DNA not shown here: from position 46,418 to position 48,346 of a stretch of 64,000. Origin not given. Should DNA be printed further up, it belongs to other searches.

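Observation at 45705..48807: Three translationally coupled prepilin-like genes inserted between argS and lysA, with no pilus machinery nearby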

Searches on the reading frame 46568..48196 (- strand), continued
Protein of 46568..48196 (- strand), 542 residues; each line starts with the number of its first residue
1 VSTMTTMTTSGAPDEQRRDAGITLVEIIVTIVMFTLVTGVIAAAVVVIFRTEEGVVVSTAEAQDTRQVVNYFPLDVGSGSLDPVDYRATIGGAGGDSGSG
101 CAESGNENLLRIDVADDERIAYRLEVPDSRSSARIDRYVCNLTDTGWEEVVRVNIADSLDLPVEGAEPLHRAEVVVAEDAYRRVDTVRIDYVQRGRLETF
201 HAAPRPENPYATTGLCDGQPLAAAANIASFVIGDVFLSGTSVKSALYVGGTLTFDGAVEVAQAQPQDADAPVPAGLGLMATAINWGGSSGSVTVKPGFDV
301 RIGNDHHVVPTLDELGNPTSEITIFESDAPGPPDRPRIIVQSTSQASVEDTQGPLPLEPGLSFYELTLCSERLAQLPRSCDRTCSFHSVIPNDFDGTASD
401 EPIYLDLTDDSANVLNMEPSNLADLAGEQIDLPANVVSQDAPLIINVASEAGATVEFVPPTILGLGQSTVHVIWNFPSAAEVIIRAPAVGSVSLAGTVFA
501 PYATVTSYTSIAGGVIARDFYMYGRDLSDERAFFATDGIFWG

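Call 51: search_protein_families(library=ncbifam, proteins=[L025:6131-6730:+, L025:6733-7350:+, L025:7350-9086:+, L026:4221-4745:+, L026:4745-5407:+, L026:5410-7134:+, L004:14631-15170:+, L004:15166-17136:+, L004:17143-18585:+, L025:12863-14086:+], max_evalue=1)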
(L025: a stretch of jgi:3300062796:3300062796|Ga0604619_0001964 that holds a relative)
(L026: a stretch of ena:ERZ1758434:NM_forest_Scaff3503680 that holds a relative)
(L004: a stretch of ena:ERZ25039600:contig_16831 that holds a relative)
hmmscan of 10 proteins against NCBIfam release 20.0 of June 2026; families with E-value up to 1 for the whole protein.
L025:6131-6730:+ (200 aa): 8 families
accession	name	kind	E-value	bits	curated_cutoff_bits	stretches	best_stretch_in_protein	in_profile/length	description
TIGR02523.1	type_IV_pilV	equivalog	0.0018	18.8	52.2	1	9-47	2-39/139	type IV pilus modification protein PilV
NF007660.0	PRK10332.1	equivalog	0.0033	17.9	86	1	1-56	1-54/107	prepilin-type N-terminal cleavage/methylation domain-containing protein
NF041013.1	T4P_ComGE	equivalog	0.0035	17.4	49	1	10-57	5-52/83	competence type IV pilus minor pilin ComGE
TIGR01708.2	typeII_sec_gspH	equivalog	0.0094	16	80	1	8-49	1-42/169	type II secretion system minor pseudopilin GspH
TIGR01707.1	gspI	equivalog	0.047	14.2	44.35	1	10-42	1-33/101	type II secretion system minor pseudopilin GspI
TIGR01710.1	typeII_sec_gspG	equivalog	0.12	12.3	88.85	1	10-52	2-42/134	type II secretion system major pseudopilin GspG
NF009020.0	PRK12356.1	equivalog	0.13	11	395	1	41-86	164-209/319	glutaminase A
TIGR02532.1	IV_pilin_GFxxxE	domain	0.2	11.6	16.3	1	9-30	2-23/24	prepilin-type N-terminal cleavage/methylation domain-containing protein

L025:6733-7350:+ (206 aa): 8 families
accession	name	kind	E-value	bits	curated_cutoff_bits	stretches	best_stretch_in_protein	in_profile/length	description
TIGR02532.1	IV_pilin_GFxxxE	domain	0.002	17.9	16.3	1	10-31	2-23/24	prepilin-type N-terminal cleavage/methylation domain-containing protein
TIGR01708.2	typeII_sec_gspH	equivalog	0.0032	17.5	80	1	10-36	2-28/169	type II secretion system minor pseudopilin GspH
TIGR01710.1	typeII_sec_gspG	equivalog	0.0043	17.1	88.85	1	11-36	2-27/134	type II secretion system major pseudopilin GspG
NF041775.1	typeIV_PilA_Myxo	equivalog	0.0047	16.9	400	1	7-37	8-38/214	type IV pilin protein PilA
NF010035.0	PRK13510.1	equivalog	0.027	14.7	104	1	25-69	33-77/95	sulfurtransferase complex subunit TusB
NF007800.0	PRK10506.1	equivalog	0.049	13.5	158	1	5-29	4-28/163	prepilin peptidase-dependent protein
NF038304.1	EPS_HpsC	equivalog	0.096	12.2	200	1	5-66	16-77/318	hormogonium polysaccharide secretion pseudopilin HpsC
NF007862.0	PRK10574.1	equivalog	0.11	12.7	138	1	8-40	3-35/145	prepilin peptidase-dependent pilin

L025:7350-9086:+ (579 aa): 0 families

L026:4221-4745:+ (175 aa): 10 families
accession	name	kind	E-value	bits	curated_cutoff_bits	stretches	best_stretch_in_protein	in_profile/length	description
NF041013.1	T4P_ComGE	equivalog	0.00035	20.6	49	1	21-70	4-53/83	competence type IV pilus minor pilin ComGE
TIGR01707.1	gspI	equivalog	0.01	16.3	44.35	1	22-62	1-41/101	type II secretion system minor pseudopilin GspI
TIGR02523.1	type_IV_pilV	equivalog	0.027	14.9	52.2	1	21-60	2-40/139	type IV pilus modification protein PilV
TIGR01710.1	typeII_sec_gspG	equivalog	0.028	14.4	88.85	1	21-48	1-28/134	type II secretion system major pseudopilin GspG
TIGR01708.2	typeII_sec_gspH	equivalog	0.034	14.1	80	1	21-50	2-31/169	type II secretion system minor pseudopilin GspH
TIGR02532.1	IV_pilin_GFxxxE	domain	0.038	13.8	16.3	1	21-42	2-23/24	prepilin-type N-terminal cleavage/methylation domain-containing protein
NF000086.1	vanY_far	exception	0.048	13.4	250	1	10-90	9-89/196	D,D-peptidase/D,D-carboxypeptidase VanY-N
TIGR03931.1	T7SS_Rv3446c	hypoth_equivalog_domain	0.059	13.7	47.6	1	37-109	3-78/194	type VII secretion-associated protein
NF038083.1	CU044_5270_fam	subfamily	0.13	12.1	100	1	5-55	7-58/284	CU044_5270 family protein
NF041002.1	pilin_ComGF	equivalog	0.14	12.4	80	1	21-59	2-41/139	competence type IV pilus minor pilin ComGF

L026:4745-5407:+ (221 aa): 8 families
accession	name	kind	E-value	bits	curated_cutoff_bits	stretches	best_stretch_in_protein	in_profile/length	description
TIGR02532.1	IV_pilin_GFxxxE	domain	0.00089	19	16.3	1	9-30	2-23/24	prepilin-type N-terminal cleavage/methylation domain-containing protein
TIGR01708.2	typeII_sec_gspH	equivalog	0.013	15.5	80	1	9-34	2-27/169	type II secretion system minor pseudopilin GspH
NF041775.1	typeIV_PilA_Myxo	equivalog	0.04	13.9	400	1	7-35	9-37/214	type IV pilin protein PilA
NF007800.0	PRK10506.1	equivalog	0.047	13.5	158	1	5-28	5-28/163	prepilin peptidase-dependent protein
TIGR01710.1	typeII_sec_gspG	equivalog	0.062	13.3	88.85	1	9-33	1-25/134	type II secretion system major pseudopilin GspG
NF007862.0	PRK10574.1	equivalog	0.097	12.8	138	1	7-38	3-34/145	prepilin peptidase-dependent pilin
NF007848.0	PRK10557.1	equivalog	0.14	11.5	120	1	5-34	7-36/192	prepilin peptidase-dependent protein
TIGR02599.1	TIGR02599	subfamily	0.4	9.9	256.5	1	10-55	1-46/361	Verru_Chthon cassette protein C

L026:5410-7134:+ (575 aa): 0 families

L004:14631-15170:+ (180 aa): 8 families
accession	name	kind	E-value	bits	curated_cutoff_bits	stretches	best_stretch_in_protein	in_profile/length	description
TIGR02532.1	IV_pilin_GFxxxE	domain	0.0021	17.8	16.3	1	26-46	2-22/24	prepilin-type N-terminal cleavage/methylation domain-containing protein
NF006453.0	PRK08808.1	equivalog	0.0037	16.4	295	1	22-65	3-46/211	type II secretion system protein J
NF041013.1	T4P_ComGE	equivalog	0.038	14.1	49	1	27-69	5-47/83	competence type IV pilus minor pilin ComGE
NF038304.1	EPS_HpsC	equivalog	0.04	13.5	200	1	23-77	18-72/318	hormogonium polysaccharide secretion pseudopilin HpsC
TIGR02523.1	type_IV_pilV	equivalog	0.043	14.3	52.2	1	26-67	2-45/139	type IV pilus modification protein PilV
NF047845.1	FlagFilOutFlaA1Lepto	equivalog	0.057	12.8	500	1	122-179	48-105/306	flagellar filament outer layer protein FlaA1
NF007660.0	PRK10332.1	equivalog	0.097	13.2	86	1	24-72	7-57/107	prepilin-type N-terminal cleavage/methylation domain-containing protein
TIGR02596.1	TIGR02596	subfamily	0.36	10.9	70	1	30-75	3-48/196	Verru_Chthon cassette protein D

L004:15166-17136:+ (657 aa): 13 families
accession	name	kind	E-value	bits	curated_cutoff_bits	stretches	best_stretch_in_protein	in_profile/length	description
NF012211.1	tand_rpt_95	domain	5.4e-06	26.3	90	2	473-540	20-86/98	tandem-95 repeat protein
TIGR02532.1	IV_pilin_GFxxxE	domain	3.6e-05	23.4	16.3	1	15-36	2-23/24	prepilin-type N-terminal cleavage/methylation domain-containing protein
TIGR01708.2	typeII_sec_gspH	equivalog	0.00014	21.9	80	1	15-38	2-25/169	type II secretion system minor pseudopilin GspH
NF038304.1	EPS_HpsC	equivalog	0.0037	16.9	200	1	10-73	16-79/318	hormogonium polysaccharide secretion pseudopilin HpsC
TIGR02599.1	TIGR02599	subfamily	0.0093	15.2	256.5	1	16-61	1-46/361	Verru_Chthon cassette protein C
NF040999.1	pilin_ComGC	equivalog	0.019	15.2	75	1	15-32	2-19/84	competence type IV pilus major pilin ComGC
NF041775.1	typeIV_PilA_Myxo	equivalog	0.028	14.4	400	1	13-36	9-33/214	type IV pilin protein PilA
TIGR01710.1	typeII_sec_gspG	equivalog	0.029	14.4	88.85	1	15-41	1-27/134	type II secretion system major pseudopilin GspG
NF040982.1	ComGD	equivalog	0.08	13.3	70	1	15-38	2-25/139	competence type IV pilus minor pilin ComGD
NF038303.1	EPS_HpsB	equivalog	0.089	12.8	150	1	14-44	2-32/211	hormogonium polysaccharide secretion pseudopilin HpsB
NF007800.0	PRK10506.1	equivalog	0.1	12.4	158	1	12-34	6-28/163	prepilin peptidase-dependent protein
NF041002.1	pilin_ComGF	equivalog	0.18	12.1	80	1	15-44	2-31/139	competence type IV pilus minor pilin ComGF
NF041013.1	T4P_ComGE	equivalog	0.2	11.8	49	1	16-36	5-25/83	competence type IV pilus minor pilin ComGE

L004:17143-18585:+ (481 aa): 2 families
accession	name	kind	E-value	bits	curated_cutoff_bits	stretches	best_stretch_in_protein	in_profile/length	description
TIGR02078.1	AspKin_pair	subfamily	0.013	14.8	242.4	1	278-327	161-209/327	putative Pyrococcus aspartate kinase subunit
NF006234.1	PRK08373.1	subfamily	0.11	11.7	237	1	278-327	168-216/338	aspartate kinase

L025:12863-14086:+ (408 aa): 5 families
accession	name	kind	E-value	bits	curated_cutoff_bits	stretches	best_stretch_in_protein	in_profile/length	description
NF052515.1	NPN_iso_grp_22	equivalog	4.5e-126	420.9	400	1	32-407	13-386/392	nickel pincer cofactor-dependent isomerase, group 22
NF052593.1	NPN_racem_MAR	equivalog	0.00021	20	500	1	92-166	96-170/415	nickel-dependent malate racemase, LarAH6 family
NF052595.1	NPN_LarAH5_MAR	equivalog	0.0026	16.8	462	1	123-187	127-188/415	nickel-dependent malate racemase, LarAH5 family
NF052525.1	NPN_LarAH10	equivalog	0.017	13.9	540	1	92-166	99-174/426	NPN-dependent 2-hydroxyacid racemase, LarAH10 family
NF002192.0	PRK01059.1-2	equivalog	0.061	12.4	679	1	48-156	152-258/340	protein arginine kinase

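Call 61: search_solved_structures(query=A8, max_evalue=10, show_alignments=0)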
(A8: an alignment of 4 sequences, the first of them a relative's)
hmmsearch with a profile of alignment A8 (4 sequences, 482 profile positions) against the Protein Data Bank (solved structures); distinct sequences matched with E-value up to 10: 2.
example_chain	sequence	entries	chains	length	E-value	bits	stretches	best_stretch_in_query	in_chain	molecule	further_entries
5emi_A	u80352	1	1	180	0.0053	18.8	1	309-352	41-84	Cell wall hydrolase/autolysin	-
2yeq_A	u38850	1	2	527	0.21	13.5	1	227-269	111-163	ALKALINE PHOSPHATASE D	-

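Call 66: search_protein_families(library=pfam, proteins=[L007:2809-5256:-, L007:5315-6022:-, L007:8332-9264:+, L007:12882-13448:+, L007:13489-14247:+, L007:18683-20236:+, L007:20280-21089:-, L006:1747-3357:-, L006:3345-4178:-, L006:1005-1730:-], max_evalue=0.001)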
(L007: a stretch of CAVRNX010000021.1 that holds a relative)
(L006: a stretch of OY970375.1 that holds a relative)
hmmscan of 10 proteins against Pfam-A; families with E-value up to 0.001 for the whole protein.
L007:2809-5256:- (816 aa): 4 families
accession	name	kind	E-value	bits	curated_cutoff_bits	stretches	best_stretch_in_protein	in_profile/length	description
PF00069.31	Pkinase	-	2e-44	152.4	31.7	1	271-514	1-258/263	Protein kinase domain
PF07714.23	PK_Tyr_Ser-Thr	-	4.8e-28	98.6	23.1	1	274-517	4-258/258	Protein tyrosine and serine/threonine kinase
PF13845.11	Septum_form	-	1.9e-07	31.3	25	1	706-804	2-107/227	Septum formation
PF03109.22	ABC1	-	7.5e-07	29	22.9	1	345-420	144-217/244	ABC1 atypical kinase-like domain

L007:5315-6022:- (236 aa): 0 families

L007:8332-9264:+ (311 aa): 0 families

L007:12882-13448:+ (189 aa): 0 families

L007:13489-14247:+ (253 aa): 1 family
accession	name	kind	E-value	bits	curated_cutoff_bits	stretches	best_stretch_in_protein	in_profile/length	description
PF09861.14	Lar_N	-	1.1e-05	25.2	23.3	1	53-170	46-168/204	Lactate racemase N-terminal domain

L007:18683-20236:+ (518 aa): 1 family
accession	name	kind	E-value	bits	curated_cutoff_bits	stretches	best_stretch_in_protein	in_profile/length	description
PF00296.26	Bac_luciferase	-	8.3e-45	153.9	27.9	1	218-461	13-243/314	Luciferase-like monooxygenase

L007:20280-21089:- (270 aa): 3 families
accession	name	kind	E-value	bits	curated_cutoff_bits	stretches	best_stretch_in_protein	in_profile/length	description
PF20789.3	4HBT_3C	-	1.8e-24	87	24.1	1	115-265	4-139/140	Acyl-CoA thioesterase C-terminal domain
PF02551.21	Acyl_CoA_thio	-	5.6e-24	84.9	21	1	156-263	33-130/132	Acyl-CoA thioesterase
PF13622.12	4HBT_3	-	4.1e-17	62.6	24.3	1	23-101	7-82/83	Acyl-CoA thioesterase N-terminal domain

L006:1747-3357:- (537 aa): 5 families
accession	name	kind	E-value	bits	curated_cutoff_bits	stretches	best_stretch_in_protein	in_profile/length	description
PF00069.31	Pkinase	-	4e-44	151.4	31.7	1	18-262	1-258/263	Protein kinase domain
PF07714.23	PK_Tyr_Ser-Thr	-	2.6e-27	96.2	23.1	1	23-264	6-257/258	Protein tyrosine and serine/threonine kinase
PF13845.11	Septum_form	-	3.9e-10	40.1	25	1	429-526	2-108/227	Septum formation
PF03109.22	ABC1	-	1.5e-07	31.2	22.9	1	88-166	140-215/244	ABC1 atypical kinase-like domain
PF01636.29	APH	-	0.00027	21.2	23.2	0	128-162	159-194/239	Phosphotransferase enzyme family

L006:3345-4178:- (278 aa): 0 families

L006:1005-1730:- (242 aa): 1 family
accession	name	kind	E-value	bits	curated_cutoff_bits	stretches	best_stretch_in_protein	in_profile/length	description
PF01738.24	DLH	-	5.3e-34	118.1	21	1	21-241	3-215/217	Dienelactone hydrolase family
